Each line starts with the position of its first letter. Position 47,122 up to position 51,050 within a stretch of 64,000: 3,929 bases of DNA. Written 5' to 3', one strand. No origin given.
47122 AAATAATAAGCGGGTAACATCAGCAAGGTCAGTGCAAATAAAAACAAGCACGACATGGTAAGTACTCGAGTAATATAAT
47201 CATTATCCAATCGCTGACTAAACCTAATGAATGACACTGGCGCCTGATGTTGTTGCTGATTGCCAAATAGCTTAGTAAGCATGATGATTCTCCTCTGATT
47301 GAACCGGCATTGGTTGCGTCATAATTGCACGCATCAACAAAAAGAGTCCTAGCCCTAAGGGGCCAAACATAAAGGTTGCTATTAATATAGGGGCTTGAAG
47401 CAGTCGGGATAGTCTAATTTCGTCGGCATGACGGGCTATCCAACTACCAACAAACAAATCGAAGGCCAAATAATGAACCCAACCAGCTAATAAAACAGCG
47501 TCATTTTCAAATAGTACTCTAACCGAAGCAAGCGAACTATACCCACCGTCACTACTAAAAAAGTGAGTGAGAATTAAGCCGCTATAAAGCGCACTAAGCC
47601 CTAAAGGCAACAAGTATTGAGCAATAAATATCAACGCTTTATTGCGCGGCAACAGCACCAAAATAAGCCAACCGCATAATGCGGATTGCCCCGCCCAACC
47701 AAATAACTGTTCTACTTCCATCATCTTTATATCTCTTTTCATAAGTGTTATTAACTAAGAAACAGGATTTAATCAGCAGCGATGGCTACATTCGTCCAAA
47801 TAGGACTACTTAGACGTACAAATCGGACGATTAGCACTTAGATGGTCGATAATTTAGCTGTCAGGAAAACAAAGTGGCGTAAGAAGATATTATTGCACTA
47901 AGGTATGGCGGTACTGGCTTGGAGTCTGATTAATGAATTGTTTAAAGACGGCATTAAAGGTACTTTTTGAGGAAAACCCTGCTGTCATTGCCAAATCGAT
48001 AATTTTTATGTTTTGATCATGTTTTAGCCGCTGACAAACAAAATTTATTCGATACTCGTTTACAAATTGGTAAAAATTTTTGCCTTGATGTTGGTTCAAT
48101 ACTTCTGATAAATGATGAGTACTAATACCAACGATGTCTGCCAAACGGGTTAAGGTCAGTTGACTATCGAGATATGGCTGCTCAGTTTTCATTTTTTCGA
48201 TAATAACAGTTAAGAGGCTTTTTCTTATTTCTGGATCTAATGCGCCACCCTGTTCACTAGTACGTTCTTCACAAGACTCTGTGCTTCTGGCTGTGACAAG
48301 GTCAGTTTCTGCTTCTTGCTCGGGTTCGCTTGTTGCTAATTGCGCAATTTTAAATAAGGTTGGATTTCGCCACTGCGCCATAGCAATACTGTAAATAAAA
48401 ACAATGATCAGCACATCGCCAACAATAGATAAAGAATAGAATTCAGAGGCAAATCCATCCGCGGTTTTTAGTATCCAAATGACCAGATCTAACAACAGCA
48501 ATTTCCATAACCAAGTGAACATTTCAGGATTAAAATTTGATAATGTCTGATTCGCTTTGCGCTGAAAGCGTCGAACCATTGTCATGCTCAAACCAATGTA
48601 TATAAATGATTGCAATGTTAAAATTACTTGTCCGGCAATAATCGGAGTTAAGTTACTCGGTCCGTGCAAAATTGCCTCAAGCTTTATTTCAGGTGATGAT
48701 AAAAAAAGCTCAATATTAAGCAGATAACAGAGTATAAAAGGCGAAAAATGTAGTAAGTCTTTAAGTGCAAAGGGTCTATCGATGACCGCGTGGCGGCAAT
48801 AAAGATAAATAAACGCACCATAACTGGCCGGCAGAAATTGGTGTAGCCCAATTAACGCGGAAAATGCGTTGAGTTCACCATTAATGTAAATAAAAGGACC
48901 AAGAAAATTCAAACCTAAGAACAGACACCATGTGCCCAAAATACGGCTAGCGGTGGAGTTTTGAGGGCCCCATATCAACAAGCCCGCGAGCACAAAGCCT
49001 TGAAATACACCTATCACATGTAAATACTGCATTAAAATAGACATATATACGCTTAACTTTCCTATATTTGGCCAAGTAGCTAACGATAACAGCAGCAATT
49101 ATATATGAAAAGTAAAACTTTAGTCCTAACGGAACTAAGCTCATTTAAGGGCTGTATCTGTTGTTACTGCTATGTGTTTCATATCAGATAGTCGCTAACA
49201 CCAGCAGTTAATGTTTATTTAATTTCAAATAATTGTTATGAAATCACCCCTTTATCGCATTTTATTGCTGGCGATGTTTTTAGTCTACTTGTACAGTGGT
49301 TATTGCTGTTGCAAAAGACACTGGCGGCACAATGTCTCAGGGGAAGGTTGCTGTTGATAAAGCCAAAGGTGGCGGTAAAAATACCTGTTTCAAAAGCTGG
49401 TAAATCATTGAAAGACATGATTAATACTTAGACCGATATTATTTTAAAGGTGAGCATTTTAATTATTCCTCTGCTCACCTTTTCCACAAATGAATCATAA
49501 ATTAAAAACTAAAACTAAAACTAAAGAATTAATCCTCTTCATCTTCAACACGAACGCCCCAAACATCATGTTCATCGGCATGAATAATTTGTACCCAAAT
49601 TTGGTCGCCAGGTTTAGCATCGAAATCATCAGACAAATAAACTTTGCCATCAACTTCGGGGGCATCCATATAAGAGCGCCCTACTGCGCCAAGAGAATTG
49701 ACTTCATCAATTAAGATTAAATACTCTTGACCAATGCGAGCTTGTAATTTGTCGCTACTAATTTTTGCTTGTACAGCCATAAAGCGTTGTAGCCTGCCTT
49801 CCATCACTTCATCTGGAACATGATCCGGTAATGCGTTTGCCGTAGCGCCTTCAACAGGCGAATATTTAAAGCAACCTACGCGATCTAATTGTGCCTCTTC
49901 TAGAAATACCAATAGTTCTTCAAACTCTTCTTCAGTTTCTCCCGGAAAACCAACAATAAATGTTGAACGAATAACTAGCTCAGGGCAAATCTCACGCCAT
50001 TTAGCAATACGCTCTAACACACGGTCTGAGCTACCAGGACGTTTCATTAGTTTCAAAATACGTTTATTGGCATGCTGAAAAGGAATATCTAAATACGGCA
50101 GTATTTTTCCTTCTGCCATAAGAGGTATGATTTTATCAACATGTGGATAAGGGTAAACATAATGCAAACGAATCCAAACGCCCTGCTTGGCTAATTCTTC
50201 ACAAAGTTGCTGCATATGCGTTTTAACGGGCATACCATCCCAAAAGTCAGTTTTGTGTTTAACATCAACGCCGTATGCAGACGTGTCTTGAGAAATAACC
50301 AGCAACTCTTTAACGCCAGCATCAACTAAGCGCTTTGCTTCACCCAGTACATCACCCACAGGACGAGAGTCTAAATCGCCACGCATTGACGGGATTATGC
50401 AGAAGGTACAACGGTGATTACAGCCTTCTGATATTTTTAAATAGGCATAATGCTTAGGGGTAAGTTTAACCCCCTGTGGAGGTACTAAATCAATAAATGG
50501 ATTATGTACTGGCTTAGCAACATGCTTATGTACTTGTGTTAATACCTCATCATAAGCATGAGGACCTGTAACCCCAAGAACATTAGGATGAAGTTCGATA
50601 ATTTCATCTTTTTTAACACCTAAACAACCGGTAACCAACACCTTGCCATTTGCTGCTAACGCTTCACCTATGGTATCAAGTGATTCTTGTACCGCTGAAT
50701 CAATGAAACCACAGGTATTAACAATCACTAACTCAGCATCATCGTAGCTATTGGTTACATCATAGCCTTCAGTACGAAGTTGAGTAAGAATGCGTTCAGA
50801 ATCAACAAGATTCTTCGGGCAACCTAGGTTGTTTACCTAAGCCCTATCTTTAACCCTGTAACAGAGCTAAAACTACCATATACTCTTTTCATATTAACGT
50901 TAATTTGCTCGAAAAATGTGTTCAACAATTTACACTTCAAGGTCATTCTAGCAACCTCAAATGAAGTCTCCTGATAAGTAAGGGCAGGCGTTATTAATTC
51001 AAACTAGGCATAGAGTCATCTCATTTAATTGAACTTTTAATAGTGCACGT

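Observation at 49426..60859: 8.5-kb gene block bracketed by diverged ~1.4-kb direct repeats of rimO: integration by homology, with no integrase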

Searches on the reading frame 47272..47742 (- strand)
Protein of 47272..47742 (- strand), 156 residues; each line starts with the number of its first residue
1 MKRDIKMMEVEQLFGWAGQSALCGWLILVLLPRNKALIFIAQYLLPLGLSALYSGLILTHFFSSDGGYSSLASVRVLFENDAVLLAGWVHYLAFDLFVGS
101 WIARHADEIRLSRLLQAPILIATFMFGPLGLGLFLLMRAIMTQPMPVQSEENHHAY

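Call 6: search_protein_families(library=pfam, proteins=[window:47272-47742:-])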
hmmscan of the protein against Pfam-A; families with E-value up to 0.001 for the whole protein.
window:47272-47742:- (156 aa): 1 family
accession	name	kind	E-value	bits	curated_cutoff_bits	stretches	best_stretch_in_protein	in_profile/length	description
PF14108.11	ABA4-like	-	9.9e-29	100.8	27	1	12-134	1-127/127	ABA DEFICIENT 4-like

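Call 65: find_encoding_contigs(protein=window:47272-47742:-, flank=10000, max_places=6)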
Protein window:47272-47742:- (156 aa): no gene with exactly this product is on record in the collection.

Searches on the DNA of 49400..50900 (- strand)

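Call 63: search_dna_similar(query=window:49400-50900:-, collection=plasmids, mode=distant, max_rows=15)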
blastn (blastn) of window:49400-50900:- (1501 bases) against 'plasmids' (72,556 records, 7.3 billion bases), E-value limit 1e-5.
Records with a match: 23; places in all: 23; records where one place covers at least 80% of the query: 0.
Best place of each record, by identity: 60-80% 23.
By first word of the organism name: Escherichia 9; Klebsiella 4; Acinetobacter 3; Deinococcus 3; Proteus 2; Aeromonas 1; Legionella 1.
By predicted mobility (MOB-suite, as given by PLSDB): non-mobilizable 17; mobilizable 4; conjugative 2.
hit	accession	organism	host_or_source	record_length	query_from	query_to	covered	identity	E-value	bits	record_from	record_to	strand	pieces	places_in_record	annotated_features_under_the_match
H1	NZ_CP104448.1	Acinetobacter baumannii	Homo sapiens,sputum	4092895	75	1174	73%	69.0%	6e-107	397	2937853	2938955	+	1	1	none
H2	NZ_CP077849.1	Acinetobacter baumannii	Homo sapiens,Rectal swab_P28_BU14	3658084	75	1174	73%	68.8%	8e-105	389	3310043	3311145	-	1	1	none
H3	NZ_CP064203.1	Acinetobacter baumannii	Homo sapiens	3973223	75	1174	73%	68.8%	8e-105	389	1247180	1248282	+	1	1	none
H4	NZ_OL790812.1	Proteus mirabilis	-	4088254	75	1103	69%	73.0%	7e-163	582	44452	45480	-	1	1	none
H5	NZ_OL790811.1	Proteus mirabilis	-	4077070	75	1103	69%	72.6%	2e-156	561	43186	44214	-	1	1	none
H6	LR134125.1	Klebsiella aerogenes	not available: to be reported later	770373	73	1123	70%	69.0%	9e-111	408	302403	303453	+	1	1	rimO: Ribosomal protein S12p Asp88 (E. coli) methylthiotransferase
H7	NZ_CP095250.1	Klebsiella pneumoniae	Homo,Diversion fluid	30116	73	1123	70%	68.4%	2e-100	375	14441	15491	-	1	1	rimO: 30S ribosomal protein S12 methylthiotransferase RimO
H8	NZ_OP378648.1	Klebsiella pneumoniae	-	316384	73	1123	70%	68.4%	2e-100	375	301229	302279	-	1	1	rimO: 30S ribosomal protein S12 methylthiotransferase RimO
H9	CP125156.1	Klebsiella pneumoniae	-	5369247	73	1123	70%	68.4%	2e-100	375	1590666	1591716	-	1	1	rimO: 30S ribosomal protein S12 methylthiotransferase RimO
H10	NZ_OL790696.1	Escherichia coli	-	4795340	73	1103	69%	69.5%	3e-116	426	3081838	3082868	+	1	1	none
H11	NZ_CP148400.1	Escherichia coli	Homo sapiens,single cell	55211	73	1103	69%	69.5%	3e-116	426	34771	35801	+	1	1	rimO: 30S ribosomal protein S12 methylthiotransferase RimO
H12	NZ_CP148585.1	Escherichia coli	Homo sapiens,single cell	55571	73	1103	69%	69.5%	3e-116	426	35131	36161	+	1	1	rimO: 30S ribosomal protein S12 methylthiotransferase RimO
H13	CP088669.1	Escherichia coli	Homo sapiens,blood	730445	73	1103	69%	69.4%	1e-114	422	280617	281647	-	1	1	rimO: 30S ribosomal protein S12 methylthiotransferase RimO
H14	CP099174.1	Escherichia coli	culture,Pooled soil sample collected ...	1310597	73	1103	69%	69.4%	1e-114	422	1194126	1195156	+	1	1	rimO: 30S ribosomal protein S12 methylthiotransferase RimO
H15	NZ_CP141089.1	Escherichia coli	Homo sapiens,Infected Human Urine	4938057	73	1103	69%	69.4%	1e-114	422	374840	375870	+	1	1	none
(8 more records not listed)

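Call 64: search_dna_similar(query=window:49400-50900:-, collection=phages, mode=distant, max_rows=10)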
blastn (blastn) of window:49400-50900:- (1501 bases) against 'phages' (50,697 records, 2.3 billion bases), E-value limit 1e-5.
Records with a match: 4; places in all: 4; records where one place covers at least 80% of the query: 0.
Best place of each record, by identity: 80-90% 1; 60-80% 3.
By first word of the organism name: Acinetobacter 2; Salmonella 1; Bacteriophage 1.
By host as written in the record: - 3; Salmonella enterica subsp. enterica serovar Kentucky 1.
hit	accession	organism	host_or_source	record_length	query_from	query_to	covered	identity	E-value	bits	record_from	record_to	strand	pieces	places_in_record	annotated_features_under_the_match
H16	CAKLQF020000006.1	Acinetobacter phage MD-2021a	not known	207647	75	1174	73%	69.0%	2e-107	397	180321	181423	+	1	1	rimO: radical SAM superfamily protein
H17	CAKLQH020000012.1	Acinetobacter phage MD-2021a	not known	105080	75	1174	73%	69.0%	2e-107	397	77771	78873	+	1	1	rimO: radical SAM superfamily protein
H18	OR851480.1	Salmonella phage S.Kent 1-2-1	Salmonella enterica subsp. enterica ...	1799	73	1123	70%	68.7%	1e-108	400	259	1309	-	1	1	record has no annotation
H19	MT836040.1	Bacteriophage sp.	human fecal samples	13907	927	987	4%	82.0%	2e-6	62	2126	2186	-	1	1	record has no annotation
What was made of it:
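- Tried and rejected: Plasmid and phage collections returned only chromosomal rimO (calls 63, 64).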
